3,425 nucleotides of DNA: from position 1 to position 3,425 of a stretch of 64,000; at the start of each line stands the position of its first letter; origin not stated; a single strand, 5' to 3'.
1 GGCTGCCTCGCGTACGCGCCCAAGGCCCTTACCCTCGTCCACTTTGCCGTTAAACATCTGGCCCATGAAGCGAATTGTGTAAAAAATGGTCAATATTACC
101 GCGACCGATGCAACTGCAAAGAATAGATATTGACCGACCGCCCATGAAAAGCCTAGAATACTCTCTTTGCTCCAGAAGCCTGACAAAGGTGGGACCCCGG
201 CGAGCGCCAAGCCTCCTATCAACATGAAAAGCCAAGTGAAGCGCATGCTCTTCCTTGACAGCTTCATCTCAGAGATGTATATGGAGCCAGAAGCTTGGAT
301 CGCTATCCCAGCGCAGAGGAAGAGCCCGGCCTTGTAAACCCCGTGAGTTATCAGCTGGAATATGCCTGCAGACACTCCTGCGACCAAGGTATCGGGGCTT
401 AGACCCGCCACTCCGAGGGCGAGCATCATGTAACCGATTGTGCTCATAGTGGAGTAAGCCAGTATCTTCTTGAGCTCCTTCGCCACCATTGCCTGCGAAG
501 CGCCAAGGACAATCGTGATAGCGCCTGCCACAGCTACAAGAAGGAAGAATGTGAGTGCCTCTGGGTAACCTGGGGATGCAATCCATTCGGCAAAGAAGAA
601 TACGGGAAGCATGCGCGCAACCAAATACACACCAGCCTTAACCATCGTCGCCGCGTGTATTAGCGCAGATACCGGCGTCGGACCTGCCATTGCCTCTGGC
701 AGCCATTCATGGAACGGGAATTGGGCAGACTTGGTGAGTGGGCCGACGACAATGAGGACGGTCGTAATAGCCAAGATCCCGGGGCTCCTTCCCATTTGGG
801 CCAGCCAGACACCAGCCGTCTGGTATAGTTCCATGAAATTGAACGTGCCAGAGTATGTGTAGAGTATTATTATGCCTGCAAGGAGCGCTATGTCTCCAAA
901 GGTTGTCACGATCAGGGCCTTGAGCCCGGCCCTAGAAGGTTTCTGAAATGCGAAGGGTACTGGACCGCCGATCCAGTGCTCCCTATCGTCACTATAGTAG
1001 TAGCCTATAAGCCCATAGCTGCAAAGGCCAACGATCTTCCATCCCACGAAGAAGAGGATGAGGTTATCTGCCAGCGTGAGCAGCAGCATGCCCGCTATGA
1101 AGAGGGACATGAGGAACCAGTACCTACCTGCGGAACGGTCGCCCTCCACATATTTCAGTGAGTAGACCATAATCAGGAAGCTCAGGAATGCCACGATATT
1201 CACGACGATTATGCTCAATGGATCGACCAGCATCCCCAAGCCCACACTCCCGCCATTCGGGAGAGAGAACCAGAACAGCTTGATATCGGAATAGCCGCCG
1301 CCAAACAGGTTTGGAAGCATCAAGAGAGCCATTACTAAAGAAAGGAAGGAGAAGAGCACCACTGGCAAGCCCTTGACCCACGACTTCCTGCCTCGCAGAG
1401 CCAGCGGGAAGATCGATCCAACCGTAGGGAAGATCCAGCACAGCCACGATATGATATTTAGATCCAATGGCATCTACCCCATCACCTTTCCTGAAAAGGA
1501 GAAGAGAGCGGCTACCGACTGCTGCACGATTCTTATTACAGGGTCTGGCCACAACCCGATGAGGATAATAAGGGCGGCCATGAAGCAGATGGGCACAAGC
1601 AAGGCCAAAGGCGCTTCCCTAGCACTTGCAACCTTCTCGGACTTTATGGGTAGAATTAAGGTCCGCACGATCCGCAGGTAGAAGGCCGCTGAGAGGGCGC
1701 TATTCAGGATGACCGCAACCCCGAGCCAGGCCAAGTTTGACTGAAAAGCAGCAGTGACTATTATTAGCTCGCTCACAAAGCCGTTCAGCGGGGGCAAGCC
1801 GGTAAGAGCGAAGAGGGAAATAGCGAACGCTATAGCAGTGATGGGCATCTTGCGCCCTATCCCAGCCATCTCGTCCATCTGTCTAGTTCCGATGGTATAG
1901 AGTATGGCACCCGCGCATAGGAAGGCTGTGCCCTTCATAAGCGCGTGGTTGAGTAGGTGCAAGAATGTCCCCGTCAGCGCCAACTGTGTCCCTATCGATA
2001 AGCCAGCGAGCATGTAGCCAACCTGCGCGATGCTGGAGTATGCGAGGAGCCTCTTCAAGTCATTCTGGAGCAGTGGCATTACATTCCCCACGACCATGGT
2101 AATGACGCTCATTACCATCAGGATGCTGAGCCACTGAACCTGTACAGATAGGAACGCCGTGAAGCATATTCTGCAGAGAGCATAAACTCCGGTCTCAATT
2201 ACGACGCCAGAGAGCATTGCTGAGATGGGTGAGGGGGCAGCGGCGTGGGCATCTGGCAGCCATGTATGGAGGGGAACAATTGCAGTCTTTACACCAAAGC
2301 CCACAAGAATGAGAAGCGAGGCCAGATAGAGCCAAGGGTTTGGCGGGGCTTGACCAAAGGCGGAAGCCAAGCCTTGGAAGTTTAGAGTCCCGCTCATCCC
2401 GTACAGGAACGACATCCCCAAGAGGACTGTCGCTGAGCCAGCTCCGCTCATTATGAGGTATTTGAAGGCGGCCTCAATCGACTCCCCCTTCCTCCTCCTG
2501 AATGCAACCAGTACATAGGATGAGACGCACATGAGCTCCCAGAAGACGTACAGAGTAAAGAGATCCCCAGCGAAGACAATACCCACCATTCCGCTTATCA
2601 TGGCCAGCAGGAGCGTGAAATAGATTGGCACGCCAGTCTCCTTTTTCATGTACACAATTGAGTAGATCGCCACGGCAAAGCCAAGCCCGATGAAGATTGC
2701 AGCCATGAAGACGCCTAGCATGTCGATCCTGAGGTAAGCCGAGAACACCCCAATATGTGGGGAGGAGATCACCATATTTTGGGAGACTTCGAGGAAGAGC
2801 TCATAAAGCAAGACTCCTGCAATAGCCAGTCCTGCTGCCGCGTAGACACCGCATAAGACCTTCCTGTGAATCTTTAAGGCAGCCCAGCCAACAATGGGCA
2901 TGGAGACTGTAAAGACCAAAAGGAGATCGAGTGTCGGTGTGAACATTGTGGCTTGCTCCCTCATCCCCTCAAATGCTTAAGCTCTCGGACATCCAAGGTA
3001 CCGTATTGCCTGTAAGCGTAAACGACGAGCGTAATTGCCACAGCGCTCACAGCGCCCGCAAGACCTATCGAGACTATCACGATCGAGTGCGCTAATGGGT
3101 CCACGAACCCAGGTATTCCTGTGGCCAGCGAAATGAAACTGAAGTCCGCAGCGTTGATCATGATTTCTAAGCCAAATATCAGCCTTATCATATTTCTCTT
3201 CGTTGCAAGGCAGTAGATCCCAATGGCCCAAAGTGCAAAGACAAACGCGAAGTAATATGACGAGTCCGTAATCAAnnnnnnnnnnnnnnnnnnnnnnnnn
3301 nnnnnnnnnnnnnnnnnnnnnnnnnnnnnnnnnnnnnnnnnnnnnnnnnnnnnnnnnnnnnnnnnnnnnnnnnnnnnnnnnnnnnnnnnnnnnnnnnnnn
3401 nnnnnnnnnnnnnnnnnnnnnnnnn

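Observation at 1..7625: Complex-I-architecture cluster whose NuoD and NuoB homologs retain hydrogenase-type metal ligands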

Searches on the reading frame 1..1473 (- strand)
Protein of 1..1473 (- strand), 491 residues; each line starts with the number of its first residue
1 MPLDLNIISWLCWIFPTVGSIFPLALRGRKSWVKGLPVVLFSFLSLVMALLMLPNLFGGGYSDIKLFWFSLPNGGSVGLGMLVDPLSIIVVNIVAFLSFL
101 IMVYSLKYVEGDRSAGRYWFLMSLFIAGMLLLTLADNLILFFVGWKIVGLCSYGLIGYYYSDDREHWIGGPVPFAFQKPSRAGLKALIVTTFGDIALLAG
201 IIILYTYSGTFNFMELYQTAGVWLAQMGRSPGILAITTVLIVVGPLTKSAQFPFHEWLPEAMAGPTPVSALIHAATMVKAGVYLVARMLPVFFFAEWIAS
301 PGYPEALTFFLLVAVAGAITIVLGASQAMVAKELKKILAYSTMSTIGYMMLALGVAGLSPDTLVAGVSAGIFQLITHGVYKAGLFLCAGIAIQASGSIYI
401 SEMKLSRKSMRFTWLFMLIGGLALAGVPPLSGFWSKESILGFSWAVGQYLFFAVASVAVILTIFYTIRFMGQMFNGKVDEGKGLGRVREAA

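Call 32: search_solved_structures(query=window:1-1473:-, max_evalue=1e-10)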
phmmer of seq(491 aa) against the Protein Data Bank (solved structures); distinct sequences matched with E-value up to 1e-10: 61 (the best 60 are shown).
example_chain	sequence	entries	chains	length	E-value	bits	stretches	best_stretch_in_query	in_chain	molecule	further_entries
3rko_L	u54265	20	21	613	3.2e-68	234.3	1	11-478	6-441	NADH-QUINONE OXIDOREDUCTASE SUBUNIT L | Proton-translocating NADH-quinone oxidoreductase, chain L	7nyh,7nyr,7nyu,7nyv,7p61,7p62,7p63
7z7r_L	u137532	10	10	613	6.2e-68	233.3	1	11-478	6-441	NADH dehydrogenase subunit L | NADH-quinone oxidoreductase subunit L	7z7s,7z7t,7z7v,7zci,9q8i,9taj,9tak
6hum_F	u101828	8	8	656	5.2e-64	220.4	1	66-478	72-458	NADH dehydrogenase subunit 5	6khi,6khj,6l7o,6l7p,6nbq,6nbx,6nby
7eu3_F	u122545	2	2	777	1.9e-63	218.5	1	23-476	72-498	NAD(P)H-quinone oxidoreductase subunit F | NADH-plastoquinone oxidoreductase subunit 5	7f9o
9grx_F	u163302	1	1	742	6.2e-63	216.8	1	22-477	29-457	NAD(P)H-quinone oxidoreductase subunit 5, chloroplastic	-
7wff_F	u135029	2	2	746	9.6e-62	212.9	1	21-477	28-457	NAD(P)H-quinone oxidoreductase subunit 5, chloroplastic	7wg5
7ar7_L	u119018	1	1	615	2.2e-55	191.9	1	53-474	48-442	NADH-ubiquinone oxidoreductase chain 5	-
4he8_L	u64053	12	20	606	2.3e-55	191.9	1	24-477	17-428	NADH-quinone oxidoreductase subunit 12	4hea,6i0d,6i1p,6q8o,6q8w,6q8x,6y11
7aqq_L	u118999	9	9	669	2.3e-55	191.8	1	53-474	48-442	NADH-ubiquinone oxidoreductase chain 5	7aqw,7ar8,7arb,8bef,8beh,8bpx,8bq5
8e9g_L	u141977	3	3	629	3.6e-55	191.2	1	10-476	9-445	NADH-quinone oxidoreductase, L subunit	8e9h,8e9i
7a23_a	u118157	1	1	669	2.3e-54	188.6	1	53-474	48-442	Nad5m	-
8e73_5M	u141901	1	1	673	7.2e-54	186.9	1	16-471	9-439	Nad5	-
8qby_L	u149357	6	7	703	3.7e-49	171.4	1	81-477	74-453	NADH dehydrogenase subunit L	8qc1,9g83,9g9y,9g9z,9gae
7qru_A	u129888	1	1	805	3.4e-48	168.2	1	23-462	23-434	Na+/H+ antiporter subunit A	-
6z16_A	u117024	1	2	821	7.4e-47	163.8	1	79-476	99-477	Multisubunit Na+/H+ antiporter, A subunit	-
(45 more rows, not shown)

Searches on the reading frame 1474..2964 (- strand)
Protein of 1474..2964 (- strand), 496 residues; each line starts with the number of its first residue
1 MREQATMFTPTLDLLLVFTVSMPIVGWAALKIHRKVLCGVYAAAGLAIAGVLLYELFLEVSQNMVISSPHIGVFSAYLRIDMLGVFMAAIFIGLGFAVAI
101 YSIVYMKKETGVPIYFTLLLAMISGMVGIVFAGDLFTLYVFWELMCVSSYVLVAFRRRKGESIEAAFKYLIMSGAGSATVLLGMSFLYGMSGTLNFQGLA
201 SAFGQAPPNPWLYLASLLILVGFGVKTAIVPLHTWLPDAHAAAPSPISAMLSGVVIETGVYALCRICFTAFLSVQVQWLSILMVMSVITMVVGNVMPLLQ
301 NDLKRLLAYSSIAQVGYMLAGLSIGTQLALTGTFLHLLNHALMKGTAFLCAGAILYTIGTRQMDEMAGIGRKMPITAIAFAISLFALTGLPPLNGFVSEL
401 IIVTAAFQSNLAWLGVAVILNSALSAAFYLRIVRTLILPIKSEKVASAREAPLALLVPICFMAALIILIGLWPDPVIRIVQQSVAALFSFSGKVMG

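Call 4: search_protein_families(library=pfam, proteins=[window:1474-2964:-], max_evalue=0.1)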
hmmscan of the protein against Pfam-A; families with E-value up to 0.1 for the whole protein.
window:1474-2964:- (496 aa): 2 families
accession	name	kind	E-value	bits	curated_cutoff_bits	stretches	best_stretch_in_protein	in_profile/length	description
PF00361.26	Proton_antipo_M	-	2.7e-80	270.2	21.5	1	132-424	1-293/294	NADH:quinone oxidoreductase/Mrp antiporter, TM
PF00662.26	Proton_antipo_N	-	4.2e-06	27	24.5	1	76-116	11-51/51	NADH-Ubiquinone oxidoreductase (complex I), chain 5 N-terminus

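Call 30: search_protein_families(library=ncbifam, proteins=[window:1474-2964:-], max_evalue=0.001)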
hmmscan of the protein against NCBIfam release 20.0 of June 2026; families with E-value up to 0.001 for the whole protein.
window:1474-2964:- (496 aa): 76 families (the best 25 are shown)
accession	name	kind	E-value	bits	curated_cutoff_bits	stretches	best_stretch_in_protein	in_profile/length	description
NF006240.0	PRK08376.1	subfamily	1.6e-107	360.6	662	1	27-488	35-508/521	putative monovalent cation/H+ antiporter subunit D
NF005086.0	PRK06521.1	equivalog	3.2e-92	310.1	667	1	19-488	20-507/669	hydrogenase 4 subunit B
NF006419.0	PRK08668.1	equivalog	5e-92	309.6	617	1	13-482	5-476/613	NADH dehydrogenase subunit M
NF006241.0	PRK08377.1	equivalog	2.6e-87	293.9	645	1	14-490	11-480/494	NADH dehydrogenase subunit N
TIGR01770.1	NDH_I_N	subfamily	4.3e-86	289.8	332.6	1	43-477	37-472/472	NADH-quinone oxidoreductase subunit NuoN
NF009305.0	PRK12662.1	equivalog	8.6e-77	259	700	1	17-487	7-490/492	putative monovalent cation/H+ antiporter subunit D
TIGR01972.1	NDH_I_M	subfamily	2e-76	257.6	263.8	1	34-488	27-483/486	NADH-quinone oxidoreductase subunit M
NF005097.0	PRK06525.1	equivalog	2.5e-76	257.3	430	1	15-467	4-469/480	hydrogenase 4 subunit D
NF009306.0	PRK12663.1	equivalog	4.6e-76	256.6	542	1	16-487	6-481/498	Na+/H+ antiporter subunit D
NF009310.0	PRK12668.1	equivalog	1.7e-75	255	564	1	25-483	11-444/584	Na(+)/H(+) antiporter subunit D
NF009288.0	PRK12648.1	equivalog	2.8e-72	244.1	1104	1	20-484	7-483/954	monovalent cation/H+ antiporter subunit A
NF009287.0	PRK12647.1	equivalog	3.1e-71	240.9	937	1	77-485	71-479/773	putative monovalent cation/H+ antiporter subunit A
NF004440.0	PRK05777.1-3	equivalog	3.3e-70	237.3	519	1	34-483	23-472/477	NADH-quinone oxidoreductase subunit NuoN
NF006236.0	PRK08375.1-1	equivalog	3.9e-69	233.9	663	1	74-482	72-490/493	putative monovalent cation/H+ antiporter subunit D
NF006418.0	PRK08667.1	equivalog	2.4e-68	231.2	794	1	14-480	11-493/644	hydrogenase membrane subunit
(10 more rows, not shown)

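Call 31: search_solved_structures(query=window:1474-2964:-, max_evalue=1e-10)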
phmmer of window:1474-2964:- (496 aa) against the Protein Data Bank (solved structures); distinct sequences matched with E-value up to 1e-10: 107 (the best 60 are shown).
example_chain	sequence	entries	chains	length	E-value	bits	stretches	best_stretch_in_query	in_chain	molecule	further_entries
6cfw_H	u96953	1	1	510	1.9e-86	294.4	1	20-487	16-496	Monovalent cation/H+ antiporter subunit D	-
6u8y_H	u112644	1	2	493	2.8e-65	224.6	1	84-484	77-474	NADH dehydrogenase subunit N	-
6hum_B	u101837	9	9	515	6.5e-52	180.5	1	71-452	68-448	NAD(P)H-quinone oxidoreductase subunit 2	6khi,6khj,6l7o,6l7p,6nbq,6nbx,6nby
7qru_D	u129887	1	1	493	2.9e-51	178.4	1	19-480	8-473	Na+/H+ antiporter subunit D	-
6u8y_X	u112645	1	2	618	7.6e-51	177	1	22-480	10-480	NADH dehydrogenase subunit M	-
7qru_A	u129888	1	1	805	2.2e-49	172.2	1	69-484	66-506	Na+/H+ antiporter subunit A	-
8qby_N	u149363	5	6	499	7.6e-49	170.4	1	77-463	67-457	NADH-quinone oxidoreductase subunit N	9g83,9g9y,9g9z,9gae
6z16_D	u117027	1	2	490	2.2e-48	168.9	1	38-479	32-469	Multisubunit Na+/H+ antiporter, D subunit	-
8e9g_N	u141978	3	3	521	3.8e-48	168.1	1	114-481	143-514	NADH-quinone oxidoreductase subunit N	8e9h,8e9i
7eu3_B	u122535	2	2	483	1.5e-47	166.1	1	111-482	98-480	NAD(P)H-quinone oxidoreductase subunit 2, chloroplastic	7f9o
9grx_B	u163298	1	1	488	2.7e-47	165.3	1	115-480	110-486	NAD(P)H-quinone oxidoreductase subunit 2 A, chloroplastic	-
7wff_B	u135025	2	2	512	5.9e-47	164.2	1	109-483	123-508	NAD(P)H-quinone oxidoreductase subunit 2, chloroplastic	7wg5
6hum_F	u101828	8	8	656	8e-45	157.1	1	73-431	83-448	NADH dehydrogenase subunit 5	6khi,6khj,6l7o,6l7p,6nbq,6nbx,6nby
6z16_A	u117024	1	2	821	3.7e-44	154.9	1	74-476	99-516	Multisubunit Na+/H+ antiporter, A subunit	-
4he8_L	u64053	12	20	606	4.4e-43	151.4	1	16-477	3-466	NADH-quinone oxidoreductase subunit 12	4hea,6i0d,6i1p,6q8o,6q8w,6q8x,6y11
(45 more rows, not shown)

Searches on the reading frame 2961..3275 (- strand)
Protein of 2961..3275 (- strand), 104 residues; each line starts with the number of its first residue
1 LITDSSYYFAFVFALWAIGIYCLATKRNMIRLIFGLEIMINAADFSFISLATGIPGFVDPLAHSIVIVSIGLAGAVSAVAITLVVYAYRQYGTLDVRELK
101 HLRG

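Call 4: search_protein_families(library=pfam, proteins=[window:2961-3275:-], max_evalue=0.1)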
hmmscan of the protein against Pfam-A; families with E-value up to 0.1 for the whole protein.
window:2961-3275:- (104 aa): 1 family
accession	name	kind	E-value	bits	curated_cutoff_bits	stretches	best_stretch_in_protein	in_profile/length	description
PF00420.29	Oxidored_q2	-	5.3e-18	65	26.1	1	8-103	2-94/95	NADH-ubiquinone/plastoquinone oxidoreductase chain 4L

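Call 30: search_protein_families(library=ncbifam, proteins=[window:2961-3275:-], max_evalue=0.001)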
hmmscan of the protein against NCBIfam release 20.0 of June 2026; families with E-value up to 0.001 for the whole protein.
window:2961-3275:- (104 aa): 18 families
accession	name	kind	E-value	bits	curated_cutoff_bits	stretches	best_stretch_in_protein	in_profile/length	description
NF006250.0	PRK08388.1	equivalog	8.3e-15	55.3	137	1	9-104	6-119/119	putative monovalent cation/H+ antiporter subunit C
NF004320.0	PRK05715.1-2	equivalog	2e-13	50.2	57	1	7-103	5-98/99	NADH-quinone oxidoreductase subunit NuoK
NF004322.0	PRK05715.1-4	equivalog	1.2e-12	47.7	128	1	5-103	6-103/104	NADH-quinone oxidoreductase subunit NuoK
NF040614.1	F420_dehyd_FpoK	exception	2.1e-12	47.3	145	1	6-103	3-97/98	F420H2 dehydrogenase subunit FpoK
NF005621.0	PRK07375.1-6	equivalog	3.8e-12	46.1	126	1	5-103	7-117/120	putative monovalent cation/H+ antiporter subunit C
NF004319.0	PRK05715.1-1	equivalog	1e-11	44.9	101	1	14-104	13-100/100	NADH-quinone oxidoreductase subunit NuoK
NF009304.0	PRK12661.1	equivalog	5.1e-10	39.5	152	1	56-104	92-140/140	putative monovalent cation/H+ antiporter subunit C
NF004321.0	PRK05715.1-3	equivalog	7.7e-09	35.7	91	1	9-104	11-101/101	NADH-quinone oxidoreductase subunit NuoK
NF009302.0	PRK12659.1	equivalog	1.2e-08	34.9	154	1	12-100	9-111/117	Na+/H+ antiporter subunit C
NF008556.0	PRK11492.1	equivalog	6.2e-08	32.8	136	1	10-104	129-216/216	hydrogenase 4 membrane subunit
NF004323.0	PRK05715.1-5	equivalog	4.4e-07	30.1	89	1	7-104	7-102/102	NADH-quinone oxidoreductase subunit NuoK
NF009303.0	PRK12660.1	subfamily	6.3e-07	29.3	132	1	15-104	12-109/114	putative monovalent cation/H+ antiporter subunit C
NF006372.0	PRK08600.1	equivalog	2.8e-06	27.3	127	1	15-103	12-107/113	Na(+)/H(+) antiporter subunit C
NF005619.0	PRK07375.1-4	equivalog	4.5e-06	27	145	1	9-99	6-107/111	Na+/H+ antiporter subunit C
NF009301.0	PRK12658.1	equivalog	8.9e-06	25.5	156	0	12-47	9-43/125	Na+/H+ antiporter subunit C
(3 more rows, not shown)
